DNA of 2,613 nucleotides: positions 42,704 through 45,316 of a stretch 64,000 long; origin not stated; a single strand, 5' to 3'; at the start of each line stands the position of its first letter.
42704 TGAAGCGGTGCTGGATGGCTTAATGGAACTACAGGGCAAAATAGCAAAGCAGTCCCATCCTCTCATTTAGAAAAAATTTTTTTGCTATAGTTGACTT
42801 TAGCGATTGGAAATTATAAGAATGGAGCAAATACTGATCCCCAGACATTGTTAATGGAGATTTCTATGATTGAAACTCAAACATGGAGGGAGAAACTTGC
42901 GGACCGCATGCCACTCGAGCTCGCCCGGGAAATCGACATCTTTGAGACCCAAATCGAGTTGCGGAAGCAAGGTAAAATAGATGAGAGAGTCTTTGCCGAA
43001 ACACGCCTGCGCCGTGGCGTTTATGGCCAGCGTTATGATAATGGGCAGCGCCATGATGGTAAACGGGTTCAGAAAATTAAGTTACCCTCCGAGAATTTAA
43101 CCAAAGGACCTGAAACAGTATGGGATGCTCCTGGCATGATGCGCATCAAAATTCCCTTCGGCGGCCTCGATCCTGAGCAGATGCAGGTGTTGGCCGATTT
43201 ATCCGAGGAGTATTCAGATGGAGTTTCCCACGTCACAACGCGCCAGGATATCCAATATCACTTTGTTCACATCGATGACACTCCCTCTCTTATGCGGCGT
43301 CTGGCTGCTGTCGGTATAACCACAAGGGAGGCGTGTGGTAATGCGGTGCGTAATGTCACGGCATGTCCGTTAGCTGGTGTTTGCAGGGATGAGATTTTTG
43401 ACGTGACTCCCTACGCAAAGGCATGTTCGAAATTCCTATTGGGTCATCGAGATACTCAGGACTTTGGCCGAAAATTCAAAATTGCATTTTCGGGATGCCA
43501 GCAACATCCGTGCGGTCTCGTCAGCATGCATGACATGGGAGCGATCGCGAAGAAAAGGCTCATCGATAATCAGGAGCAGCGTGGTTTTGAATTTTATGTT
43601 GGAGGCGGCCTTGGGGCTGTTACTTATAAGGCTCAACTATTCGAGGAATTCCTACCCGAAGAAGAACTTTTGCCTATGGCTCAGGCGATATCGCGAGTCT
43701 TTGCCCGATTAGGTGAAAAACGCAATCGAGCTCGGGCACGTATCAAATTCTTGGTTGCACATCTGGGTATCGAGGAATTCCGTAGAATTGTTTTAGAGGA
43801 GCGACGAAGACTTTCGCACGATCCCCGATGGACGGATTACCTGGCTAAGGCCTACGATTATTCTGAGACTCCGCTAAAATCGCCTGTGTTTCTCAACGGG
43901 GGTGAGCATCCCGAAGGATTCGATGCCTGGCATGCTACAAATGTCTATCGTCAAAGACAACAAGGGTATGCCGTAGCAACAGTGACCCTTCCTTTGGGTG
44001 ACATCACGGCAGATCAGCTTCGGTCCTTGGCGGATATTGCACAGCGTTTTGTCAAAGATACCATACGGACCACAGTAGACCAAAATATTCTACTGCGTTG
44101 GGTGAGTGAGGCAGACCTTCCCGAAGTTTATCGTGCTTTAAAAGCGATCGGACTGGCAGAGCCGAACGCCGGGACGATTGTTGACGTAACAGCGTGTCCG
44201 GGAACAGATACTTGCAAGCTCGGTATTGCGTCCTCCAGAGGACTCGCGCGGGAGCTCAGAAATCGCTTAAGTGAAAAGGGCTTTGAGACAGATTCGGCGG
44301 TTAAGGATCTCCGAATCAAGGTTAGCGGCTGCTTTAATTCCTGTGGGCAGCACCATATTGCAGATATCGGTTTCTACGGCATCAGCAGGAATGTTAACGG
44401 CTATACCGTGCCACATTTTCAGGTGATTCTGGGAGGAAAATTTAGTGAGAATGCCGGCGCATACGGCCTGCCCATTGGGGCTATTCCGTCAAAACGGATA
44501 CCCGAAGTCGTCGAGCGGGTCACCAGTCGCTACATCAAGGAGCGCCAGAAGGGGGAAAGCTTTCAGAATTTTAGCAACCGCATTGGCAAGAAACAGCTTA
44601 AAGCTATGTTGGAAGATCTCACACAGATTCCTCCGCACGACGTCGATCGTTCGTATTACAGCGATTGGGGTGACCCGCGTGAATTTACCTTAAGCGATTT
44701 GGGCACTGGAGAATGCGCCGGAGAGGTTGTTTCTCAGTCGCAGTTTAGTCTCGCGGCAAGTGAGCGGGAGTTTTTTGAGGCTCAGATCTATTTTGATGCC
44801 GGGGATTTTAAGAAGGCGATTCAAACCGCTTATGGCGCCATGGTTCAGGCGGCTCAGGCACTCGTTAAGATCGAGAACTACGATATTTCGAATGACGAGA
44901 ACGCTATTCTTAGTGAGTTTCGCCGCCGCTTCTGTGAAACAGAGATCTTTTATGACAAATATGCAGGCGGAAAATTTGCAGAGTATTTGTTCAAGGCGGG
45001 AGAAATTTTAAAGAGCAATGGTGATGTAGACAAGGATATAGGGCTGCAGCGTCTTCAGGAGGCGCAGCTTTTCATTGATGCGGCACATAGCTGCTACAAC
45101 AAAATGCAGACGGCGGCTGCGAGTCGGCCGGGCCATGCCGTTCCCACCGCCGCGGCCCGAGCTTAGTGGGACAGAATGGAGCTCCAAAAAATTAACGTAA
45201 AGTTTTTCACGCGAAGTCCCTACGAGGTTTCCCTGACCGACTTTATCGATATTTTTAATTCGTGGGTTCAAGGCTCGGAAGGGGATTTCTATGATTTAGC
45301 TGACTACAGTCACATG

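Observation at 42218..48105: Non-canonical assimilatory sulfate-reduction operon: NuoB-like Fe-S protein, extended Sir, unknown ORF, APS-reductase::ATP-sulfurylase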

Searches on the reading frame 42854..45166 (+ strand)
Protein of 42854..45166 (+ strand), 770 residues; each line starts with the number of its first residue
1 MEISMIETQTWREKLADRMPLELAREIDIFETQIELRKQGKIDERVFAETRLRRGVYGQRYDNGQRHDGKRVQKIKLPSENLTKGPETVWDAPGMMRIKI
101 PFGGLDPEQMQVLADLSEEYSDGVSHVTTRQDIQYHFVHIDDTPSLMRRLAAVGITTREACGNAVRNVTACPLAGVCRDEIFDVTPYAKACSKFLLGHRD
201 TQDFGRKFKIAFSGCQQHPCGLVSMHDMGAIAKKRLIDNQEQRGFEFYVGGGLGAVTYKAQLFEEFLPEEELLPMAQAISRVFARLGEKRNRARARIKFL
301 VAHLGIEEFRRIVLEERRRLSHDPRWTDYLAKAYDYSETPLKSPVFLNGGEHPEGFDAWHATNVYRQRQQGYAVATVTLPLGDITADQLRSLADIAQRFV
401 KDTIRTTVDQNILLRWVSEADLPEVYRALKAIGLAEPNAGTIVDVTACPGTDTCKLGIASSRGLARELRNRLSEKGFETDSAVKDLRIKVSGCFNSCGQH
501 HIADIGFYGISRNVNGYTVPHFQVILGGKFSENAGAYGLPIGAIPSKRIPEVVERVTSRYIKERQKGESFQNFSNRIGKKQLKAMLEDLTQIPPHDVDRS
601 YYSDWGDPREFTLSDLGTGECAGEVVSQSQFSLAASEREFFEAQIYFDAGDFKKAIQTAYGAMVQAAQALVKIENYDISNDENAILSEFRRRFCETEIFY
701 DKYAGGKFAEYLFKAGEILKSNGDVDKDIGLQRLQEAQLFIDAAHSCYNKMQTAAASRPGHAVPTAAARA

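Call 3: search_protein_families(library=pfam, proteins=[window:42854-45166:+], max_evalue=0.01)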
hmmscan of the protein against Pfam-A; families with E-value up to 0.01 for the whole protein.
window:42854-45166:+ (770 aa): 2 families
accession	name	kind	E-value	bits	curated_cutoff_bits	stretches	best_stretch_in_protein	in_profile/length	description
PF01077.27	NIR_SIR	-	9.6e-59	197.8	27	2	161-316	1-152/158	Nitrite and sulphite reductase 4Fe-4S domain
PF03460.22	NIR_SIR_ferr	-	2.8e-39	133.1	24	2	365-431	1-68/69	Nitrite/Sulfite reductase ferredoxin-like half domain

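Call 4: search_protein_families(library=ncbifam, proteins=[window:42854-45166:+], max_evalue=0.01)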
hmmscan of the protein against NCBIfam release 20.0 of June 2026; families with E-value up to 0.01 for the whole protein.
window:42854-45166:+ (770 aa): 11 families
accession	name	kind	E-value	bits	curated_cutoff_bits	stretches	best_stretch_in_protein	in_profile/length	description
NF007126.0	PRK09567.1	equivalog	2.2e-84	283.7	523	2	362-588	364-589/595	NirA family protein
NF007125.0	PRK09566.1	equivalog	8.6e-66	222.4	594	2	95-316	67-289/513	ferredoxin--nitrite reductase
NF010029.0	PRK13504.1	equivalog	4.3e-49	167.3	457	3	379-583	366-565/575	NADPH-dependent assimilatory sulfite reductase hemoprotein subunit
TIGR02435.1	CobG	equivalog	1.8e-48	165.5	234.8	1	95-509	19-383/388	precorrin-3B synthase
TIGR02042.1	sir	equivalog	7.5e-35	120.1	731.5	3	390-587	389-579/581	sulfite reductase, ferredoxin dependent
TIGR02041.1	CysI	equivalog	5.2e-33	114.3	756.55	3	389-577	358-538/541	assimilatory sulfite reductase (NADPH) hemoprotein subunit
TIGR02374.1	nitri_red_nirB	equivalog_domain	1e-31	110.1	578.35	2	100-320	566-768/794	nitrite reductase large subunit NirB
TIGR02912.1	sulfite_red_C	equivalog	9.7e-23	80.6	324.1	2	94-232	21-160/314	sulfite reductase subunit C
NF011565.0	PRK14989.1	subfamily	9.8e-22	76.8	883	2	101-320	572-775/847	nitrite reductase large subunit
TIGR02066.1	dsrB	equivalog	1.6e-18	66.9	341.5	2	373-512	32-170/341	dissimilatory-type sulfite reductase subunit beta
TIGR02064.1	dsrA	equivalog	1.6e-08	33.8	392.85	1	384-510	94-222/402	dissimilatory-type sulfite reductase subunit alpha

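Call 10: search_solved_structures(query=window:42854-45166:+, max_evalue=0.001)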
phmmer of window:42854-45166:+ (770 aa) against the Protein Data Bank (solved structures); distinct sequences matched with E-value up to 0.001: 21.
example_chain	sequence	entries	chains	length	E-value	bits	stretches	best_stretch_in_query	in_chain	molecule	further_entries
1zj8_A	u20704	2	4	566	2.2e-54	188.3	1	95-576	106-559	Probable ferredoxin-dependent nitrite reductase NirA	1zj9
3b0l_A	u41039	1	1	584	1.9e-45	158.7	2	95-316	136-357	Nitrite reductase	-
3vlx_A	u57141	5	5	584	2.1e-44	155.3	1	95-553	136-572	Nitrite reductase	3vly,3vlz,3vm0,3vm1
3b0g_A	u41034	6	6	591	2.1e-44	155.2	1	95-558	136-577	Nitrite reductase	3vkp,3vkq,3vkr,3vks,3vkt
3b0m_A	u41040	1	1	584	2.4e-44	155.1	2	95-316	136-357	Nitrite reductase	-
3b0j_A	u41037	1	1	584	2.4e-44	155.1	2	95-316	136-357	Nitrite reductase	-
3b0n_A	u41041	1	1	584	3.2e-44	154.7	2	95-316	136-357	Nitrite reductase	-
2akj_A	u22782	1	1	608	7.7e-41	143.5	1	95-556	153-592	Ferredoxin--nitrite reductase, chloroplast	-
3b0h_A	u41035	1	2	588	1.8e-40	142.3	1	95-554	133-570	Nitrite reductase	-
5h8v_A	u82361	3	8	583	1.7e-25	92.8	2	376-591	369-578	Sulfite reductase [ferredoxin], chloroplastic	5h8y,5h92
6c3x_A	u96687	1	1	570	5.3e-15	58.1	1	392-578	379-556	Sulfite reductase [NADPH] hemoprotein beta-component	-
1aop_A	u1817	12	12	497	5.5e-15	58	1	392-578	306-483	SULFITE REDUCTASE HEMOPROTEIN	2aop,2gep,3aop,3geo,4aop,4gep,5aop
6c3m_A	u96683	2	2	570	9.9e-15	57.2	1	392-578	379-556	Sulfite reductase [NADPH] hemoprotein beta-component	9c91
6c3z_A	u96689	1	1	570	9.9e-15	57.2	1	392-578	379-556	Sulfite reductase [NADPH] hemoprotein beta-component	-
4htr_A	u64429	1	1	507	1.1e-14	57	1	392-578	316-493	Sulfite reductase [NADPH] hemoprotein beta-component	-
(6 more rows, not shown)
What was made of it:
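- Closest known: Actinobacterial ferredoxin-type sulfate-assimilation operons. Same: The best solved homologue is Mtb NirA 1zj8 (call 10).
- The closest solved Sir relative is the ferredoxin-dependent M. tuberculosis NirA/SirA (call 10).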

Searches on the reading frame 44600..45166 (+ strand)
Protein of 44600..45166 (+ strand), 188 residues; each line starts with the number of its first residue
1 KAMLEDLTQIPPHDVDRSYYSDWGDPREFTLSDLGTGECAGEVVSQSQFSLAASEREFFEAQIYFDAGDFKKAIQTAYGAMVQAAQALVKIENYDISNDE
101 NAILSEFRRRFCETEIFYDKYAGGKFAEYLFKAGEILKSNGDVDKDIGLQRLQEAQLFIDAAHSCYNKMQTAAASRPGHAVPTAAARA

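Call 8: search_protein_families(library=pfam, proteins=[window:44600-45166:+], max_evalue=10)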
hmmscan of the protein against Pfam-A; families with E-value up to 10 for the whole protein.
window:44600-45166:+ (188 aa): 4 families
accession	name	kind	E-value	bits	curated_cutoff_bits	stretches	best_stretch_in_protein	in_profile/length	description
PF07719.23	TPR_2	-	0.0048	17.4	27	1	59-75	6-22/34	Tetratricopeptide repeat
PF25593.1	GldD_lipo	-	0.0079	16.6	27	1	38-69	114-145/170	Gliding motility lipoprotein GldD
PF13181.12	TPR_8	-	0.016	15.7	25.7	1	61-75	8-22/34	Tetratricopeptide repeat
PF12895.13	ANAPC3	-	0.033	14.9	27.2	1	54-95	23-73/82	Anaphase-promoting complex, cyclosome, subunit 3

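Call 36: find_homologous_proteins(query=window:44603-45166:+, max_evalue=0.001)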
Query window:44603-45166:+ (187 aa): 682 proteins with E <= 0.001 among 847 candidates; the best 120 are listed.
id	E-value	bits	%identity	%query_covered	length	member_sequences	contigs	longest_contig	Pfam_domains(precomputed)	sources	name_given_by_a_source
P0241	2.2e-91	323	82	94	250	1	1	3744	-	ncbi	ncbi:MAG: nitrite/sulfite reductase, partial [Candidatus Binatia bacterium]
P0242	9.6e-87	308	75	99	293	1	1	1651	PF01077.28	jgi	jgi:sulfite reductase (ferredoxin)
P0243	5.1e-86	305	72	98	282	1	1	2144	PF01077.28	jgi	jgi:sulfite reductase (ferredoxin)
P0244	5.2e-82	292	71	94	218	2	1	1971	-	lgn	-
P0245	2.6e-81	290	78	89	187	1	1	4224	-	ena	-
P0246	9.3e-81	288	72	97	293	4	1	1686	PF01077.28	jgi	jgi:sulfite reductase (ferredoxin)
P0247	1.5e-78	281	72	92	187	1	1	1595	-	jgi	jgi:sulfite reductase (ferredoxin)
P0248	2.3e-78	280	71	90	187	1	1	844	-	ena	-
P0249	2.3e-77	277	67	99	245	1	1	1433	-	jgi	jgi:sulfite reductase (ferredoxin)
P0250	1.7e-75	271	66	98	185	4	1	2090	-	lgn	-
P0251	3.0e-74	267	65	97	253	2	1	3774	-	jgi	-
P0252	3.3e-73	263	66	94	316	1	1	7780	PF01077.28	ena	-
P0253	1.6e-72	261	64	98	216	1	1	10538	-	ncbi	ncbi:MAG: hypothetical protein ACREQA_13890, partial [Candidatus Binatia bacterium]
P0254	7.7e-72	259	69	89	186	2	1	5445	-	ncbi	-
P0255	1.7e-70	255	64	90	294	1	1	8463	PF01077.28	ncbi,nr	ncbi:MAG: nitrite/sulfite reductase, partial [Deltaproteobacteria bacterium]|nr:nitrite/sulfite redu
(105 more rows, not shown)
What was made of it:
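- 44603..45166 (+): Sir C-terminal extension: a conserved linker (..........GECAGE) followed by a HEPN-like helical bundle ending in HSCY. 682 homologues, nearly all annotated as sulfite reductase fragments (call 36).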

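Call 53: predict_structure(alignment_id=A2)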
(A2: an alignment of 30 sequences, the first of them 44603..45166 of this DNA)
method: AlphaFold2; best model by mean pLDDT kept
length: 187 residues; sequences in the alignment: 30
mean_pLDDT: 80.9   pTM: 0.70
mean pLDDT of the five models: 80.9, 79.2, 78.2, 77.5, 77.0
residues with pLDDT >= 90: 103; 70-90: 28; 50-70: 42; < 50: 14
segments of 3 or more residues with pLDDT < 50: 28-30
pLDDT, mean of each block of 10 residues (from residue 1): 51 56 50 52 85 97 97 97 96 93 95 83 87 88 93 96 92 66 53
secondary structure, 60 per line:
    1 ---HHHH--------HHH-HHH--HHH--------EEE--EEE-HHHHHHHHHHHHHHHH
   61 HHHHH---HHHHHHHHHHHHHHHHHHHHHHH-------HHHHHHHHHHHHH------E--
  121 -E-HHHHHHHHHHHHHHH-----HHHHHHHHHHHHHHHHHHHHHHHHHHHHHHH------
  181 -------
elements in order: H4-7 E36-38 E41-43 H45-65 H69-91 H99-111 H124-138 H144-174
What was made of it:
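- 44603..45166 (+): AlphaFold2 model with pLDDT 81 (call 53).
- On HEPN domain: The model has pLDDT 81 (call 53).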

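Call 57: fold_search(model_id=the predicted structure, library=pdb)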
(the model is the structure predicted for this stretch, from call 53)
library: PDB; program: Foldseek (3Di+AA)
matches with E <= 10: 476; with E <= 0.001: 1
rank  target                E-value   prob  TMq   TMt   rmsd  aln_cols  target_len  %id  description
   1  2hsb                  1.4e-04  1.00  0.54  0.78   2.9       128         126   20  Crystal structure of a hepn domain containing protein (af_0298) from archaeoglobus fulgidus at 1.95 A resolution (released 2006-08-15)
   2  2q00_A                2.8e-02  1.00  0.40  0.58   5.1       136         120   18  Crystal structure of the P95883_SULSO protein from Sulfolobus solfataricus. NESG target SsR10. (released 2007-05-29)
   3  6m6u_I                4.6e-02  1.00  0.40  0.53   4.8       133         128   14  Crystal structure the toxin-antitoxin MntA-HpeT mutant-D39ED41E (released 2020-09-30)
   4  6m6w_H                4.6e-02  1.00  0.40  0.53   5.0       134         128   14  Crystal structure the toxin-antitoxin MntA-HpeT mutant-Y104A (released 2020-09-30)
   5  7bxo_F                6.2e-02  1.00  0.39  0.52   4.7       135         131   12  Crystal structure of the toxin-antitoxin with AMP-PNP (released 2020-09-30)
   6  6m6w_D                6.9e-02  1.00  0.40  0.54   4.6       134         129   13  Crystal structure the toxin-antitoxin MntA-HpeT mutant-Y104A (released 2020-09-30)
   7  6m6u_D                6.9e-02  0.99  0.37  0.47   5.3       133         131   14  Crystal structure the toxin-antitoxin MntA-HpeT mutant-D39ED41E (released 2020-09-30)
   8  7bxo_D                7.2e-02  1.00  0.39  0.52   4.6       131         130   14  Crystal structure of the toxin-antitoxin with AMP-PNP (released 2020-09-30)
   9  4nqf_B                9.3e-02  0.98  0.38  0.45   8.0       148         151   11  Crystal structure of HEPN domain protein (released 2014-03-26)
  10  5yep_C                9.3e-02  0.96  0.34  0.43   5.7       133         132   14  Crystal structure of SO_3166-SO_3165 from Shewanella oneidensis (released 2018-03-28)
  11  2q00_B                9.7e-02  1.00  0.43  0.62   4.0       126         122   15  Crystal structure of the P95883_SULSO protein from Sulfolobus solfataricus. NESG target SsR10. (released 2007-05-29)
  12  7bxo_H                9.7e-02  1.00  0.40  0.54   5.2       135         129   12  Crystal structure of the toxin-antitoxin with AMP-PNP (released 2020-09-30)
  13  3c18_A                1.1e-01  1.00  0.42  0.29   9.5       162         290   14  Crystal structure of nucleotidyltransferase-like protein (ZP_00538802.1) from Exiguobacterium sibiricum 255-15 at 1.90 (released 2008-02-12)
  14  1ufb_A                1.1e-01  1.00  0.51  0.71   3.5       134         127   13  Crystal structure of TT1696 from Thermus thermophilus HB8 (released 2003-11-28)
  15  1o3u                  1.2e-01  0.99  0.41  0.58   5.5       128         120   11  Crystal structure of an hepn domain protein (tm0613) from thermotoga maritima at 1.75 A resolution (released 2003-04-22)
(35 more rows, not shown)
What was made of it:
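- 44603..45166 (+): Foldseek top hit is HEPN protein 2hsb (E 1.4e-4, target TM 0.78), with many further HEPN hits (call 57).
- On HEPN domain: Foldseek hit to 2hsb (E 1.4e-4, probability 1.0, target TM 0.78), with many further HEPN hits (call 57).
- Closest known: HEPN domains. Same: A four/five-helix up-down bundle (Foldseek E 1.4e-4, target TM 0.78, call 57).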
